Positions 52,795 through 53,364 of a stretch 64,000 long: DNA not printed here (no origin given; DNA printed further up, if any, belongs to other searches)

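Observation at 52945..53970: Dph2 split by a single in-frame TAG with an immediate downstream ATG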

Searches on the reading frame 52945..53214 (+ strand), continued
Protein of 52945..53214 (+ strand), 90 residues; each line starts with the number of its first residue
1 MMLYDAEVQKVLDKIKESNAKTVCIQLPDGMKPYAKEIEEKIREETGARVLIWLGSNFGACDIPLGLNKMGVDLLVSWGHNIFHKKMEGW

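Call 59: fold_search(model_id=the predicted structure, library=pdb)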
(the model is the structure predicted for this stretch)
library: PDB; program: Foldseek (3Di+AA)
matches with E <= 10: 1481; with E <= 0.001: 6
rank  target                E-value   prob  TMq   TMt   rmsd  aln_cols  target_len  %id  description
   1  6bxo_B                7.5e-05  1.00  0.66  0.21   3.5        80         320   36  Crystal structure of Candidatus Methanoperedens nitroreducens Dph2 with 4Fe-4S cluster and SAH (released 2018-04-11)
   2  6bxn_B                1.0e-04  1.00  0.67  0.22   3.4        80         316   38  Crystal structure of Candidatus Methanoperedens nitroreducens Dph2 with 4Fe-4S cluster and SAM (released 2018-04-11)
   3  6bxm_A                1.0e-04  1.00  0.60  0.19   2.7        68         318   40  Crystal structure of Candidatus Methanoperedens nitroreducens Dph2 with 4Fe-4S cluster and SAM/cleaved SAM (released 2018-04-11)
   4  6bxn_A                1.0e-04  1.00  0.66  0.23   3.5        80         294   36  Crystal structure of Candidatus Methanoperedens nitroreducens Dph2 with 4Fe-4S cluster and SAM (released 2018-04-11)
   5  6bxm_B                1.1e-04  1.00  0.66  0.22   3.4        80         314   38  Crystal structure of Candidatus Methanoperedens nitroreducens Dph2 with 4Fe-4S cluster and SAM/cleaved SAM (released 2018-04-11)
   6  6bxo_A                2.1e-04  1.00  0.65  0.21   3.5        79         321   37  Crystal structure of Candidatus Methanoperedens nitroreducens Dph2 with 4Fe-4S cluster and SAH (released 2018-04-11)
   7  6q2d_A                1.1e-03  1.00  0.68  0.21   2.7        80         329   39  Crystal structure of Methanobrevibacter smithii Dph2 in complex with Methanobrevibacter smithii elongation factor 2 (released 2019-10-16)
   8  6q2d_B                1.2e-03  1.00  0.68  0.21   2.4        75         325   40  Crystal structure of Methanobrevibacter smithii Dph2 in complex with Methanobrevibacter smithii elongation factor 2 (released 2019-10-16)
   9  6q2e_B                1.4e-03  1.00  0.67  0.21   3.8        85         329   39  Crystal structure of Methanobrevibacter smithii Dph2 bound to 5'-methylthioadenosine (released 2019-10-16)
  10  6q2e_A                1.5e-03  1.00  0.68  0.21   2.4        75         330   40  Crystal structure of Methanobrevibacter smithii Dph2 bound to 5'-methylthioadenosine (released 2019-10-16)
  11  3lzc_B                3.3e-03  1.00  0.61  0.19   3.0        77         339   30  Crystal structure of Dph2 from Pyrococcus horikoshii (released 2010-06-23)
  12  6bxl_A                4.9e-03  1.00  0.61  0.19   3.0        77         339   30  Crystal structure of Pyrococcus horikoshii Dph2 with 4Fe-4S cluster and SAM (released 2018-04-11)
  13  3lzd_B                8.4e-03  1.00  0.61  0.19   3.0        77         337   30  Crystal structure of Dph2 from Pyrococcus horikoshii with 4Fe-4S cluster (released 2010-07-14)
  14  3lzc_A                1.0e-02  1.00  0.61  0.18   3.0        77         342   30  Crystal structure of Dph2 from Pyrococcus horikoshii (released 2010-06-23)
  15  3lzd_A                2.3e-02  1.00  0.65  0.20   2.4        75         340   32  Crystal structure of Dph2 from Pyrococcus horikoshii with 4Fe-4S cluster (released 2010-07-14)
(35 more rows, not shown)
